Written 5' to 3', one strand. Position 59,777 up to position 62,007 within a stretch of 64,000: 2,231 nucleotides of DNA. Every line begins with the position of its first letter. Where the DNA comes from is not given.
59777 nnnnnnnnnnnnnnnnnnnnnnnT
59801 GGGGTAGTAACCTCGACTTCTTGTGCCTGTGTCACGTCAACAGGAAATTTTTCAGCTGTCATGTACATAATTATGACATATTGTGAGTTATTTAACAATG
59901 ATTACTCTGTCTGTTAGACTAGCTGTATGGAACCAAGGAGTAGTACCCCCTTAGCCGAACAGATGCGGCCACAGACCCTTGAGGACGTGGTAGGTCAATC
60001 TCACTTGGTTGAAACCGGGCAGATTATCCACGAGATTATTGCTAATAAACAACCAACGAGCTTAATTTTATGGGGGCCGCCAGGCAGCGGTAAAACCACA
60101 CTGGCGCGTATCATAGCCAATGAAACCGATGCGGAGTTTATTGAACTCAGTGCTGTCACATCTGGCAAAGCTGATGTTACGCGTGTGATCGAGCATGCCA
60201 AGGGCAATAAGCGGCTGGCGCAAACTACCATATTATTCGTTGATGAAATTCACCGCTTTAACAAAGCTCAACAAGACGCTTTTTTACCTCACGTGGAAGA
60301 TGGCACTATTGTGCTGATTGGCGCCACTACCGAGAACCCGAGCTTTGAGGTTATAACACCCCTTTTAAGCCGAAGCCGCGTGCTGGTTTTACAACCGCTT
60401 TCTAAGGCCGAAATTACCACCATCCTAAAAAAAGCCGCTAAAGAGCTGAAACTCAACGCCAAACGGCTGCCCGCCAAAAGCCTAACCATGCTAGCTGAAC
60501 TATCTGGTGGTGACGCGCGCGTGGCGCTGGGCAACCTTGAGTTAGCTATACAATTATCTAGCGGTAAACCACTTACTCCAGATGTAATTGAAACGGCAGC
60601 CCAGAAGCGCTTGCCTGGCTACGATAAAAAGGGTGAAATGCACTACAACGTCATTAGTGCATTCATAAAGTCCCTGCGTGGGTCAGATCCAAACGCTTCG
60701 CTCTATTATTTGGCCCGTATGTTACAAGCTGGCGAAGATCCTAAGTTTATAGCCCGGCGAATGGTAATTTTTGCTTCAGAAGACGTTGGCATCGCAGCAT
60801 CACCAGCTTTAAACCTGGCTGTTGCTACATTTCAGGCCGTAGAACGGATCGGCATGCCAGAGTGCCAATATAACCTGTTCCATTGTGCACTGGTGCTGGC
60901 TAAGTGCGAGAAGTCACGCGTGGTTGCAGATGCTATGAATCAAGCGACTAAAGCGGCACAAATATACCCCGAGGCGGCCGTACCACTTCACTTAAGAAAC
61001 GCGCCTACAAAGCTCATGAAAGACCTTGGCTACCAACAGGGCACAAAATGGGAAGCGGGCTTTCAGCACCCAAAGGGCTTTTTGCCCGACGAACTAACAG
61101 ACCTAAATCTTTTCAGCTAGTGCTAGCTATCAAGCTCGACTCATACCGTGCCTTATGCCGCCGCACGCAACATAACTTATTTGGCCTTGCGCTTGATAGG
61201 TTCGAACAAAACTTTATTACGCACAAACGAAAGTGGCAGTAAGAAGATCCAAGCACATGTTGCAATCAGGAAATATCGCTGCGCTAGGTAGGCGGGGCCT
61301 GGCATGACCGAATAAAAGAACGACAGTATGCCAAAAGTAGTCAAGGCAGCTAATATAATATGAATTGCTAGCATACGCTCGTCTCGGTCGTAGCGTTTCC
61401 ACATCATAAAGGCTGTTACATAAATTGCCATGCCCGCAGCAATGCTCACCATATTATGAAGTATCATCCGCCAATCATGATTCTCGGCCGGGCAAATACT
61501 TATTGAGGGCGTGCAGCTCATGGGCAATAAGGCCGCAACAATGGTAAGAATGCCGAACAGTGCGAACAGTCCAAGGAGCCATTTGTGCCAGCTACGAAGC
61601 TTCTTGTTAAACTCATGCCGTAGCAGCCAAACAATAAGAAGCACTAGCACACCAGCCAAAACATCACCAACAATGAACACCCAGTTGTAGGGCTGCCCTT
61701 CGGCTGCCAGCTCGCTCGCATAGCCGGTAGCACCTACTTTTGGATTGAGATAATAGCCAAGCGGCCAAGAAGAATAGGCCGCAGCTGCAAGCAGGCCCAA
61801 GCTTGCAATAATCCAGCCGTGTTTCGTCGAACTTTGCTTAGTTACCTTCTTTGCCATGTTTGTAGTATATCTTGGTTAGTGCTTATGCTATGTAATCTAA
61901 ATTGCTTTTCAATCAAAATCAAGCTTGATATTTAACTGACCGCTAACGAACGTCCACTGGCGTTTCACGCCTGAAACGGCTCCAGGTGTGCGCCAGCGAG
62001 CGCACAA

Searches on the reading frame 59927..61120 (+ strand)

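Call 3: search_protein_families(library=pfam, proteins=[window:59927-61120:+], max_evalue=0.1)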
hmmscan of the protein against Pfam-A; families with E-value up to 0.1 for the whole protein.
window:59927-61120:+ (397 aa): 44 families (the best 25 are shown)
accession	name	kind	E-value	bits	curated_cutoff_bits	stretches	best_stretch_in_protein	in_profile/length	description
PF12002.13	MgsA_C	-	8.7e-48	162.8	27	1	252-391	1-143/167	MgsA AAA+ ATPase C terminal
PF16193.11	AAA_assoc_2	-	7e-21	74.7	34.3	1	181-251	7-81/81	AAA C-terminal domain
PF00004.35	AAA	-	5.9e-19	69.3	21.2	1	46-152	1-123/131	ATPase family associated with various cellular activities (AAA)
PF05496.18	RuvB_N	-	4.3e-18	66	27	1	13-133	1-119/159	Holliday junction DNA helicase RuvB P-loop domain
PF01078.27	Mg_chelatase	-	2e-08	34.3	20.3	1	18-80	2-63/207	Magnesium chelatase, subunit ChlI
PF00158.32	Sigma54_activat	-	3e-07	30.7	20.2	1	41-137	20-131/168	Sigma-54 interaction domain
PF13173.12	AAA_14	-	4.4e-07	30.4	27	1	45-163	4-128/129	AAA domain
PF13191.12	AAA_16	-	6.3e-07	30.5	32.6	1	34-70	15-51/167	AAA ATPase domain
PF13401.12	AAA_22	-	1.1e-06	29.4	27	1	42-77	4-42/130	AAA domain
PF07728.20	AAA_5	-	3.2e-06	27.6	22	1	46-134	2-101/139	AAA domain (dynein-related subfamily)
PF13604.12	AAA_30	-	7.8e-05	22.9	27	1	40-141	15-132/191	AAA domain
PF07724.20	AAA_2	-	0.00011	22.7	27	1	44-128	4-104/166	AAA domain (Cdc48 subfamily)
PF13245.12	AAA_19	-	0.00012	22.7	25.1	0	41-67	9-35/134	AAA domain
PF20720.3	nSTAND3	-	0.00012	22.3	27.2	1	44-90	18-63/155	Novel STAND NTPase 3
PF00005.33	ABC_tran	-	0.00018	22.6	25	1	46-198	14-115/137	ABC transporter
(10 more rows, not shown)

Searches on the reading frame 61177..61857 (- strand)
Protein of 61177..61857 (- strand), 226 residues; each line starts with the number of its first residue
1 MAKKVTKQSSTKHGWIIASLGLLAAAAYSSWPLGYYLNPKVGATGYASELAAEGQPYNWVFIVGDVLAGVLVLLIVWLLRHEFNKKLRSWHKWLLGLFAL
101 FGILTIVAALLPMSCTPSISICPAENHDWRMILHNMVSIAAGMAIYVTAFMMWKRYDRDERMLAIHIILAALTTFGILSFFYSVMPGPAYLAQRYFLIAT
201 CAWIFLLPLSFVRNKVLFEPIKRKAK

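Call 3: search_protein_families(library=pfam, proteins=[window:61177-61857:-], max_evalue=0.1)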
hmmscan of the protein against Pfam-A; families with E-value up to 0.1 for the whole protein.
window:61177-61857:- (226 aa): 3 families
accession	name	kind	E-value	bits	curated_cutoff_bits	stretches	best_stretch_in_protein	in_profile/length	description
PF06197.19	DUF998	-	3e-22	79.6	30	1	24-207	4-181/184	Protein of unknown function (DUF998)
PF07695.17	7TMR-DISM_7TM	-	0.0064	16.9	29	1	44-209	49-200/205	7TM diverse intracellular signalling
PF12036.14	DUF3522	-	0.061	13.9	29.3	1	51-110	110-165/188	Protein of unknown function (DUF3522)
